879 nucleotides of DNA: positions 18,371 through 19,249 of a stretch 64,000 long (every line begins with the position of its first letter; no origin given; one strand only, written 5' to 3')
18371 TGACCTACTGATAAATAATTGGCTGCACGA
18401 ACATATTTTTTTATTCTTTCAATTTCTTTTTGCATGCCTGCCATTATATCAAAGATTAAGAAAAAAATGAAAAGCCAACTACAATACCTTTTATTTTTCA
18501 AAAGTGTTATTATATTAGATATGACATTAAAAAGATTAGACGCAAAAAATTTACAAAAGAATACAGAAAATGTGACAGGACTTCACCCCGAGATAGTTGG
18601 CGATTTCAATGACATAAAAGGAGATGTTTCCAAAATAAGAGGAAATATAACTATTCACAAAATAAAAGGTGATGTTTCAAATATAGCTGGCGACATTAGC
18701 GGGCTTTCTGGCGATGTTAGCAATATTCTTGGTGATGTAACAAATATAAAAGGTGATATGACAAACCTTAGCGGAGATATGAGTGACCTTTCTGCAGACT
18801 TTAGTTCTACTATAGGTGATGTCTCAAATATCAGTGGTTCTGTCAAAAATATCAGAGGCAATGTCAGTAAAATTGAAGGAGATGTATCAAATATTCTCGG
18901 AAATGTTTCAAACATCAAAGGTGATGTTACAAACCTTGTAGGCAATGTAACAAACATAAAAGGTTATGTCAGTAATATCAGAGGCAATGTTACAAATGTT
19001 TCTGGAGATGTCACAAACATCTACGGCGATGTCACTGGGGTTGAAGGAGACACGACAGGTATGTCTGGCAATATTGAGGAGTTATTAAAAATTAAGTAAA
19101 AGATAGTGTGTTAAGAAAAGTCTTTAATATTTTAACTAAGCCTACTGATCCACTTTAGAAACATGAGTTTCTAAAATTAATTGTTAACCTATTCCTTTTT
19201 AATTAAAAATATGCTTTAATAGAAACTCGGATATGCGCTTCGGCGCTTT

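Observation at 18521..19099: Protein made of ~20 tandem heptapeptide repeats G-[DN]-V-[ST]-N-[IL]-x (21-bp DNA repeats), no signal peptide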

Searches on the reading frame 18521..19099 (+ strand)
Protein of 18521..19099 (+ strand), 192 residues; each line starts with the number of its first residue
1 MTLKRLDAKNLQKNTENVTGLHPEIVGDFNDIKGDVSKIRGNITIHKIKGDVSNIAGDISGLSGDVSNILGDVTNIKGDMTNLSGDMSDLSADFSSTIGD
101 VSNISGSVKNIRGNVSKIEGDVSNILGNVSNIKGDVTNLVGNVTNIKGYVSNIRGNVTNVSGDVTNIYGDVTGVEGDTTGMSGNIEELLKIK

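Call 4: search_protein_families(library=pfam, proteins=[window:18521-19099:+], max_evalue=10)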
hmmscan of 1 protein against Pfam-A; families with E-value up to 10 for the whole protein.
window:18521-19099:+ (192 aa): 31 families (the best 25 are shown)
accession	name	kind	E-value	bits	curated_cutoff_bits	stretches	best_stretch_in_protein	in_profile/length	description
PF04513.17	Baculo_PEP_C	-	6.3e-10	39.7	38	1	51-164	17-122/140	Baculovirus polyhedron envelope protein, PEP, C terminus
PF07889.17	DUF1664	-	1.2e-08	35.5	34.6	3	73-146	43-120/124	Protein of unknown function (DUF1664)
PF23284.2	KOW2_Spt5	-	7.7e-07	29.3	28.9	5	160-188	8-36/50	Transcription elongation factor SPT5, second KOW domain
PF04728.18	LPP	-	1.2e-06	29.2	29.1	2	52-80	2-30/53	Lipoprotein leucine-zipper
PF06009.19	Laminin_II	-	4.4e-06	27.2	33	1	64-157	10-106/138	Laminin Domain II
PF20808.2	MINT_RAM7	-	4.7e-05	24.1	108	2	47-137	20-110/110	Msx2-interacting protein, RAM7 domain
PF05046.19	Img2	-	0.00019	22.1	34.4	1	107-151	29-72/84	Mitochondrial large subunit ribosomal protein (Img2)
PF05531.17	NPV_P10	-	0.00036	21.4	29.8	3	131-153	8-30/75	Nucleopolyhedrovirus P10 protein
PF06103.16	DUF948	-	0.00047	20.7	37.2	2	44-111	20-87/89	Bacterial protein of unknown function (DUF948)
PF12699.13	phiKZ_IP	-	0.0008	19.2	27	2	50-143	294-377/387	phiKZ-like phage internal head proteins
PF05377.16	FlaC_arch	-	0.0012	19.7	27.8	2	102-129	10-37/55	Flagella accessory protein C (FlaC)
PF25421.1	DUF7891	-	0.0013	19.3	27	2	154-171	9-26/90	Domain of unknown function (DUF7891)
PF00015.26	MCPsignal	-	0.004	17.4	34.6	2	76-153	91-168/172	Methyl-accepting chemotaxis protein (MCP) signalling domain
PF00804.31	Syntaxin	-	0.0063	16.8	26.7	1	66-133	4-71/157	Syntaxin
PF08700.17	VPS51_Exo84_N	-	0.0077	16.7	24.2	0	108-132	60-84/87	Vps51/EXO84/COG1 N-terminal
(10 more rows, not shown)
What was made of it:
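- On Baculo_PEP_C / DUF1664 / LPP / KOW2_Spt5 (Pfam hits just above cut-off): Four unrelated families each score 0.1-1.7 bits above their cut-offs at the same time (call 4).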

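Call 5: search_protein_families(library=ncbifam, proteins=[window:18521-19099:+], max_evalue=10)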
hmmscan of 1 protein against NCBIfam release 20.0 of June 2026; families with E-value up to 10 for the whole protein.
window:18521-19099:+ (192 aa): 19 families
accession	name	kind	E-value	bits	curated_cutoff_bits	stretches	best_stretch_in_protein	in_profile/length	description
NF047709.1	RiPP_TigB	exception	1.5e-06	28.2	70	3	94-145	13-63/68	methyl-cyclopropylglycine-containing RiPP peptide TigB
NF040788.1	S-lay_SlaB_Mtsph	equivalog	2.5e-05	23.4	700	2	44-107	323-386/416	S-layer protein SlaB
TIGR04523.1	Mplasa_alph_rch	subfamily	2.9e-05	22.2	270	1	9-166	520-677/745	helix-rich protein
NF041248.1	T6SS_IglG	exception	0.00014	21.7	200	1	122-169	12-59/173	type VI secretion system PAAR-like protein IglG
NF038218.1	IcmG_DotF_IVB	equivalog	0.00029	20.6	200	2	101-151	126-176/266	type IVB secretion system protein IcmG/DotF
TIGR04527.1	mycoplas_twoTM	subfamily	0.0003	20.5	125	1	15-171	35-186/248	MG_279/MG_280 family protein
NF011925.1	PRK15396.1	subfamily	0.00055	20.1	108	1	42-79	24-61/78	major outer membrane lipoprotein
NF050175.1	MBP-1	equivalog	0.0041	17.4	80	2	148-174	7-33/78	microaggregate-binding protein 1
NF051436.1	NheA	equivalog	0.0072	15.3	500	1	80-139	171-230/385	non-hemolytic enterotoxin subunit A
TIGR02169.1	SMC_prok_A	equivalog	0.016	12.9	729.4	1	47-186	644-783/1165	chromosome segregation protein SMC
NF041034.1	Rad50_Sulf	equivalog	0.019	12.8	1000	1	11-147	547-690/872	DNA double-strand break repair ATPase Rad50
NF047515.1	SpiroCoCo_C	equivalog_domain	0.021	14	125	1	7-153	60-213/313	SpiroCoCo family coiled-coil protein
NF049873.2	cytotoxin_MakE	exception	0.055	12.5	360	1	45-135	225-311/352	alpha-pore-forming cytotoxin subunit MakE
TIGR04197.1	T7SS_SACOL2603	subfamily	0.075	13.6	26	0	99-158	10-68/85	TIGR04197 family type VII secretion effector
NF002535.0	PRK02079.1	equivalog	0.079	12.8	101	0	21-70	30-80/92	pyrroloquinoline quinone biosynthesis peptide chaperone PqqD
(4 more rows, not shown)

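Call 6: search_solved_structures(query=window:18521-19096:+, max_evalue=10, show_alignments=2)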
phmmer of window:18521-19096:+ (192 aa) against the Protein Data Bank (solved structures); distinct sequences matched with E-value up to 10: 23.
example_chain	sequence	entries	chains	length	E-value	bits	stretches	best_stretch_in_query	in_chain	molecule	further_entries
8qox_B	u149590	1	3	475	4.1e-05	27.1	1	63-169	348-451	Conserved membrane protein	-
4lin_A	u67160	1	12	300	0.00022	24.7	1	101-188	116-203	Tail needle protein gp26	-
2ch7_A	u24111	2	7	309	0.0025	21.3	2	11-139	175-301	METHYL-ACCEPTING CHEMOTAXIS PROTEIN | Methyl-accepting chemotaxis protein 2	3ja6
2ch7_B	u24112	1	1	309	0.0033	20.8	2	11-139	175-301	METHYL-ACCEPTING CHEMOTAXIS PROTEIN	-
3ja6_H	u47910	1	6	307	0.0067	19.9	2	12-137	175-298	Methyl-accepting chemotaxis protein 2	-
9eg6_A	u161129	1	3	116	0.02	18.3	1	47-125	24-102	Caveolae-associated protein 1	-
6gaj_A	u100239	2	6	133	0.052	17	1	55-157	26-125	Outer capsid protein sigma-1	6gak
2wpr_A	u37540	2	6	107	0.072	16.5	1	97-178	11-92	TRIMERIC AUTOTRANSPORTER ADHESIN FRAGMENT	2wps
6vag_A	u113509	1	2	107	0.084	16.3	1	84-153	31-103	Phosphoprotein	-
9e5c_0x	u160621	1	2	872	0.14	15.6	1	11-170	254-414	Coiled-coil domain-containing protein 40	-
4qkv_A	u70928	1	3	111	0.15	15.4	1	47-126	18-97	Polymerase I and transcript release factor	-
9egn_A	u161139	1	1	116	0.16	15.4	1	46-126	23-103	Caveolae-associated protein 1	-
8za7_B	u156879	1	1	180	0.2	15.1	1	78-168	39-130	Lmo0066 protein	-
6r1j_J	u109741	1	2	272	0.27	14.6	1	84-164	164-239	Uncharacterized protein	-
4k1p_A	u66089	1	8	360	0.36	14.2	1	29-136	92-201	NheA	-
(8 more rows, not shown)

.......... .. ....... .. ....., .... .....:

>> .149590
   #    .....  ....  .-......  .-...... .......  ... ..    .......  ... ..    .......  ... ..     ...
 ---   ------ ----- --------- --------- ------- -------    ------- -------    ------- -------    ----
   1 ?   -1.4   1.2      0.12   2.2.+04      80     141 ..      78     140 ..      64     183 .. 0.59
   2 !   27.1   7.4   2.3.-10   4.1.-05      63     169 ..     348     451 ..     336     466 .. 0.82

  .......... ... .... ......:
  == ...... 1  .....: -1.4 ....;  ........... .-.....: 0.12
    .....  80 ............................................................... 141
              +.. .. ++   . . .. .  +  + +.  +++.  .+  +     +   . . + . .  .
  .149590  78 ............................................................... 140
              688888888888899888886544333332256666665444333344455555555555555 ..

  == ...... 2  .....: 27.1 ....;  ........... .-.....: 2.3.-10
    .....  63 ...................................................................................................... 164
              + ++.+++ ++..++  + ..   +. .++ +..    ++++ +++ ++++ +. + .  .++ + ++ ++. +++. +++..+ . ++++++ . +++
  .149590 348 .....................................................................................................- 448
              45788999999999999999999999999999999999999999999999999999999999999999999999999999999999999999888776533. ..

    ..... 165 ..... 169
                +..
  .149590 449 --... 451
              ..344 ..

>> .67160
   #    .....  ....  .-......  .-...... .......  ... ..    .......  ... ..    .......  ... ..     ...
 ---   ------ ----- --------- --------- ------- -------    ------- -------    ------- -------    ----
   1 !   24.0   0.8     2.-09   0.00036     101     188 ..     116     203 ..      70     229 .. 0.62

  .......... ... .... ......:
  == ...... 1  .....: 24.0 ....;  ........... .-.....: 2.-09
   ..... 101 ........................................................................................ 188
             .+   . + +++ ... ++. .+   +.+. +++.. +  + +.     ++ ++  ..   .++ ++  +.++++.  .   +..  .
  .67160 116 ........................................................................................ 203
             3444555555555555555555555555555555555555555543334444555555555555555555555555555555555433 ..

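Call 7: find_homologous_proteins(query=window:18521-19096:+, max_evalue=0.001)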
Query window:18521-19096:+ (192 aa): 40 proteins with E <= 0.001 among 1261 candidates.
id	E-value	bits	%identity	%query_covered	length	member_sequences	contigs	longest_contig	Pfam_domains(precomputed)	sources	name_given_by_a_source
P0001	2.3e-26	111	51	58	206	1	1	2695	PF07889.18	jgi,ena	-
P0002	2.4e-25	108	45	80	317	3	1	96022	PF04513.18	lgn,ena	-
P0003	3.0e-25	107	35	84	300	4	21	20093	-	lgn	-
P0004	6.7e-24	103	41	94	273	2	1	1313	PF04728.19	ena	-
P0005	1.1e-22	99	43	77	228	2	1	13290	PF06009.20,PF07889.18,PF04728.19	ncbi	ncbi:MAG: hypothetical protein QW478_03085 [Candidatus Micrarchaeaceae archaeon]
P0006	6.4e-22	97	38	86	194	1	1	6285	-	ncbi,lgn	-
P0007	2.4e-18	85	43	52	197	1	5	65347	-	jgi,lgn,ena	jgi:hypothetical protein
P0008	5.9e-16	77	42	72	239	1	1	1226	-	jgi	jgi:hypothetical protein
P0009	7.4e-16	77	47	53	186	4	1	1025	-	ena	-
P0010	1.2e-15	76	61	36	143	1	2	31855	-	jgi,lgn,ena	jgi:hypothetical protein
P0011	3.2e-15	75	38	80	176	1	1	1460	-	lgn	-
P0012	3.7e-15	75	53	47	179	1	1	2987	-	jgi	-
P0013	6.4e-15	74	51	44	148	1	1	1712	-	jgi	jgi:hypothetical protein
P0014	1.0e-14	73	47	49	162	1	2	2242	-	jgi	jgi:hypothetical protein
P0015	1.6e-14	72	58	35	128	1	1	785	PF04728.19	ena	-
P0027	1.1e-10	60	48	38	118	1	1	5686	-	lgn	-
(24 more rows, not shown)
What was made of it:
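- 40 relatives were found by a word-indexed search (call 7).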

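Call 11: find_encoding_contigs(protein=window:18521-19096:+, flank=3000, max_places=4)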
Protein window:18521-19096:+ (192 aa): 2 contigs read that carry it; 1 place shown.
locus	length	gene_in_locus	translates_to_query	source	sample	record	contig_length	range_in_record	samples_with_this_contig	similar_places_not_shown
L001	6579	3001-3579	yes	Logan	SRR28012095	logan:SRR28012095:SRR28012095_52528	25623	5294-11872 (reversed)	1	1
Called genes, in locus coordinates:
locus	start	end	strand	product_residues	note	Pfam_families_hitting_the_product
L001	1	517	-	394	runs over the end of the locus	PF00871:Acetate_kinase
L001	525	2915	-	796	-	PF09364:XFP_N, PF03894:XFP, PF09363:XFP_C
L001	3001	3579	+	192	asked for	-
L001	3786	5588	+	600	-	PF00009:GTP_EFTU, PF01926:MMR_HSR1, PF02421:FeoB_N (faint), PF22042:EF-G_D2, PF03144:GTP_EFTU_D2, PF00679:EFG_C, PF21018:BipA_C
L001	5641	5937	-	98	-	PF00076:RRM_1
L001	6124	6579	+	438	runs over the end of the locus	PF13393:tRNA-synt_His, PF00587:tRNA-synt_2b, PF03129:HGTP_anticodon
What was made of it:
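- Checked: An independent gene call on a Logan contig has the same ends (call 11). The flanks are xfp (16045-18435, minus strand) and typA (19306-21108) (call 11).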

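Call 15: find_encoding_contigs(protein=P0002, flank=8000, max_places=2)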
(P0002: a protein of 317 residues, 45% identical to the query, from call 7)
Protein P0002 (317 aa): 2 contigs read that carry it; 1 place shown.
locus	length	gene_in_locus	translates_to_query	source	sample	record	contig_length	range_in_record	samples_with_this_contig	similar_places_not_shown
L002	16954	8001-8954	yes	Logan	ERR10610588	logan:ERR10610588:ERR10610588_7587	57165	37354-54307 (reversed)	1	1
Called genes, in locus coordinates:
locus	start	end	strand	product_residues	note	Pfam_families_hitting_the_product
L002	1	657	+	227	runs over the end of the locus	PF14460:Prok-E2_D (weak)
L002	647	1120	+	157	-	-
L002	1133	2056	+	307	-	-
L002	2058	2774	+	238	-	PF00899:ThiF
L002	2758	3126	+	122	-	-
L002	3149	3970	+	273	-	-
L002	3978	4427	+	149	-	-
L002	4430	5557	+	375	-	-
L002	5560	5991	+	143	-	-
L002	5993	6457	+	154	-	-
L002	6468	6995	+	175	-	-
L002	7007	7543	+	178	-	-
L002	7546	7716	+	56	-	-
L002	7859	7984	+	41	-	-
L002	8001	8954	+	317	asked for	PF04513:Baculo_PEP_C (faint)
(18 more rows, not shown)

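Call 16: find_encoding_contigs(protein=P0010, flank=8000, max_places=2)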
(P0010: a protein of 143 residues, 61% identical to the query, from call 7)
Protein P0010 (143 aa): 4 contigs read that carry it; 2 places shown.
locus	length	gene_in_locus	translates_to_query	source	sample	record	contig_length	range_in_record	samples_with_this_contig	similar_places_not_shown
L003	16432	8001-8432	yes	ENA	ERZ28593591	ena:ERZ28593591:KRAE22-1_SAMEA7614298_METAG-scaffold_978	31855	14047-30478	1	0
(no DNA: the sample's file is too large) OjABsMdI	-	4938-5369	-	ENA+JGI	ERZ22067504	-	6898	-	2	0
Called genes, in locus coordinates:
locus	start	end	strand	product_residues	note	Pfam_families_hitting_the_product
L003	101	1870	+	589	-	-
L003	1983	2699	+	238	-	-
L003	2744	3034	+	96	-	-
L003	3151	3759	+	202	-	-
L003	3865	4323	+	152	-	-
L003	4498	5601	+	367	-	-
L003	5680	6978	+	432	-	PF13392:HNH_3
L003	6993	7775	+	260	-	-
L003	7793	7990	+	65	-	-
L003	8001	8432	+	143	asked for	-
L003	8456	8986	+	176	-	-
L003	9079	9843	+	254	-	-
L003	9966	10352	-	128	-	-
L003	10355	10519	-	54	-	-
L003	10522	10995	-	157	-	-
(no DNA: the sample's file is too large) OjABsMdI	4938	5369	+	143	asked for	-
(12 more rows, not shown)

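Call 17: search_dna_similar(query=window:18521-19096:+, collection=phages, mode=protein, max_evalue=0.001, max_rows=30)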
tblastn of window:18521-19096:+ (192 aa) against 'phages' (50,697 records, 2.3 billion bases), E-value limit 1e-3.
Records with a match: 68; places in all: 130; records where one place covers at least 80% of the query: 13.
Best place of each record, by identity: <60% 68.
By first word of the organism name: Bacillus 54; Aeromonas 7; Lactobacillus 4; Caudoviricetes 1; Pelagibacter 1; Bacteriophage 1.
By host as written in the record: Bacillus subtilis 18; Bacillus subtilis BEST7003 8; Aeromonas hydrophila 7; Bacillus subtilis KACC 17797 3; - 2; Bacillus subtilis G24 2; Bacillus subtilis (natto) 2; Bacillus subtilis ATCC 15245 2; and 18 more.
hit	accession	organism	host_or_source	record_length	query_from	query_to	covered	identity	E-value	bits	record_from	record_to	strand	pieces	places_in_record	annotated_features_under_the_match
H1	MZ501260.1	Bacillus phage 010DV004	Bacillus subtilis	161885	5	161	82%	29.3%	2e-5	50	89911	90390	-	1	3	177: tail protein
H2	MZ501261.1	Bacillus phage 010DV005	Bacillus subtilis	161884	5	161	82%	29.3%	2e-5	50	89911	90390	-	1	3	177: tail protein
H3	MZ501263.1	Bacillus phage 043JT007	Bacillus subtilis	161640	5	161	82%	28.8%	2e-4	47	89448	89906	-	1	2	176: tail protein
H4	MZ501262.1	Bacillus phage 035JT004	Bacillus subtilis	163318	5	161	82%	27.9%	2e-5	50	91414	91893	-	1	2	177: tail protein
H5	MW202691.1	Caudoviricetes sp.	Manatee Spring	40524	8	146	72%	30.1%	7e-14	74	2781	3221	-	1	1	hypothetical protein (x2)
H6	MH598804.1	Pelagibacter phage HTVC105P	Candidatus Pelagibacter sp. HTCC7211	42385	25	167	74%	27.6%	1e-4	47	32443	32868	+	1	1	tail fiber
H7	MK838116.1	Aeromonas phage LAh10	Aeromonas hydrophila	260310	44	159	60%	33.6%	2e-4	47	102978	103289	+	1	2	putative YadA-like protein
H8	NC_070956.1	Aeromonas phage LAh10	Aeromonas hydrophila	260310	44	159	60%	33.6%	2e-4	47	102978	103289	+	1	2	putative YadA-like protein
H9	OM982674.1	Bacillus phage SBSphiJ7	Bacillus subtilis BEST7003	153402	3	157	81%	25.2%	3e-7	55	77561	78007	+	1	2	hypothetical protein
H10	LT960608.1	Bacillus phage SBSphiJ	Bacillus subtilis BEST7003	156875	3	157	81%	25.2%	3e-7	55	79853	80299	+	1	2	record has no annotation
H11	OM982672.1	Bacillus phage SBSphiJ5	Bacillus subtilis BEST7003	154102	3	157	81%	24.5%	3e-7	55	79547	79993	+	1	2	hypothetical protein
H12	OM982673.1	Bacillus phage SBSphiJ6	Bacillus subtilis BEST7003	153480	3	157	81%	24.5%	7e-7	54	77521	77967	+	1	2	hypothetical protein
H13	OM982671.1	Bacillus phage SBSphiJ4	Bacillus subtilis BEST7003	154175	3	157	81%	24.5%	7e-7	54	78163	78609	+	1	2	hypothetical protein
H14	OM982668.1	Bacillus phage SBSphiJ1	Bacillus subtilis BEST7003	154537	3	157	81%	24.5%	7e-7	54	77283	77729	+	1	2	hypothetical protein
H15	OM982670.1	Bacillus phage SBSphiJ3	Bacillus subtilis BEST7003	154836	3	157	81%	24.5%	7e-7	54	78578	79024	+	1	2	hypothetical protein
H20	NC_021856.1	Bacillus phage phiNIT1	Bacillus subtilis (natto)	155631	12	157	76%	26.0%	4e-8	58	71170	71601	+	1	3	orf378: minor head protein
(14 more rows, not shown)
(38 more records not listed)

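Call 18: search_protein_families(library=phrogs, proteins=[window:18521-19096:+, P0010, P0013, P0002, P0005], max_evalue=0.01)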
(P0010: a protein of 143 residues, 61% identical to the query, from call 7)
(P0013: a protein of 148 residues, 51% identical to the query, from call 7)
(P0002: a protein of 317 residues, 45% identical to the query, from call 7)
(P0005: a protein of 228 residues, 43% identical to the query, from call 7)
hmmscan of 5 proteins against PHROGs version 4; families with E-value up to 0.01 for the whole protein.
window:18521-19096:+ (192 aa): 22 families
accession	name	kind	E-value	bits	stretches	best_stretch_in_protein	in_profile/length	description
phrog_19577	-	head and packaging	3.3e-15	57.1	2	100-186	52-138/378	minor head protein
phrog_1219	-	tail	7e-08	33.4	1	114-178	76-140/233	tail needle protein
phrog_16040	-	head and packaging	1.2e-07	31.2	1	44-180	205-338/1254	virion structural protein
phrog_736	-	unknown function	6.4e-07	30.5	0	72-97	67-92/112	-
phrog_5553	-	unknown function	9.9e-07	30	0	101-177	16-92/114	-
phrog_10340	-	lysis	2.8e-06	28.4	0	115-140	41-66/77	holin/anti-holin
phrog_5289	-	unknown function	2e-05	25.6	0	70-125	5-59/77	-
phrog_3556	-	unknown function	2e-05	24.8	0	102-150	163-211/276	-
phrog_788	-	tail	3.6e-05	24.6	0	56-160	183-288/297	tail protein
phrog_3163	-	unknown function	4.2e-05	24.4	0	29-60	84-118/121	-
phrog_18412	-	head and packaging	4.6e-05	24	1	97-172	35-114/229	minor head protein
phrog_30868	-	unknown function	8.3e-05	23.9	0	29-76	34-83/115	-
phrog_6376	-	unknown function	0.0002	22.1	0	30-118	31-117/229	-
phrog_5820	-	unknown function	0.00086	20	0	145-181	106-142/200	-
phrog_27672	-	unknown function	0.0022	18.3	0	111-165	288-345/394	-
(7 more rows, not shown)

P0010 (143 aa): 4 families
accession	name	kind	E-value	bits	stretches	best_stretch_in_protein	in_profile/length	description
phrog_19577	-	head and packaging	1.7e-05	25.1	1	53-122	61-130/378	minor head protein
phrog_5289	-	unknown function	0.0016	19.5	0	71-123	6-57/77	-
phrog_26412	-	unknown function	0.0078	17.7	0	74-94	47-67/77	-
phrog_6117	-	moron, auxiliary metabolic gene and host takeover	0.0079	15.8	1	70-127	468-523/711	colanic acid degradation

P0013 (148 aa): 3 families
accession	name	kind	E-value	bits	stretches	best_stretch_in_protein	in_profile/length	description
phrog_19577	-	head and packaging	9.8e-06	25.9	1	31-102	52-123/378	minor head protein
phrog_5820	-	unknown function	0.00034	21.3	1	33-91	87-142/200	-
phrog_5289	-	unknown function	0.005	17.9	0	57-77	46-66/77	-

P0002 (317 aa): 7 families
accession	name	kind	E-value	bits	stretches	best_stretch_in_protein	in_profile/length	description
phrog_19577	-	head and packaging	6.1e-11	43.1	1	160-302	58-200/378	minor head protein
phrog_1219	-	tail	3.9e-05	24.5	0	160-197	103-140/233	tail needle protein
phrog_30868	-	unknown function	0.0024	19.2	0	182-223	33-85/115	-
phrog_18412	-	head and packaging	0.0049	17.4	1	152-282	36-160/229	minor head protein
phrog_38044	-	unknown function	0.0056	14.6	1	180-289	3128-3235/3576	-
phrog_305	-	tail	0.0065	16.1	1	144-249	576-667/1001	tail length tape measure protein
phrog_7719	-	tail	0.0066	17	1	166-291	29-148/385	minor tail protein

P0005 (228 aa): 16 families
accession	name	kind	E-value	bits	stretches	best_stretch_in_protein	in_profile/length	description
phrog_19577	-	head and packaging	1.3e-11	45.3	1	48-151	74-177/378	minor head protein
phrog_1219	-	tail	2e-06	28.7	1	57-119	79-142/233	tail needle protein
phrog_5553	-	unknown function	5.9e-06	27.5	0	35-96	9-71/114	-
phrog_3556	-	unknown function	6.1e-06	26.5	1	59-105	166-212/276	-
phrog_16040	-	head and packaging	7e-05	22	0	110-167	133-186/1254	virion structural protein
phrog_38044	-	unknown function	9e-05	20.5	1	46-110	3157-3221/3576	-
phrog_1899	-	unknown function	0.00016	21.1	1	46-125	284-368/933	-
phrog_5820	-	unknown function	0.0002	22.1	0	55-114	79-142/200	-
phrog_6376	-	unknown function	0.00028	21.6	0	47-94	29-76/229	-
phrog_30868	-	unknown function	0.00034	21.9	0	48-99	34-82/115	-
phrog_3961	-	unknown function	0.00074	20.4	0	65-101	67-103/112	-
phrog_305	-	tail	0.0038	16.9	1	62-177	573-684/1001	tail length tape measure protein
phrog_5289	-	unknown function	0.0048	18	0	60-79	47-66/77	-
phrog_18412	-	head and packaging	0.0071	16.9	0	59-101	30-70/229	minor head protein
phrog_1775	-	head and packaging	0.008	14.7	0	50-148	530-614/1609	minor head protein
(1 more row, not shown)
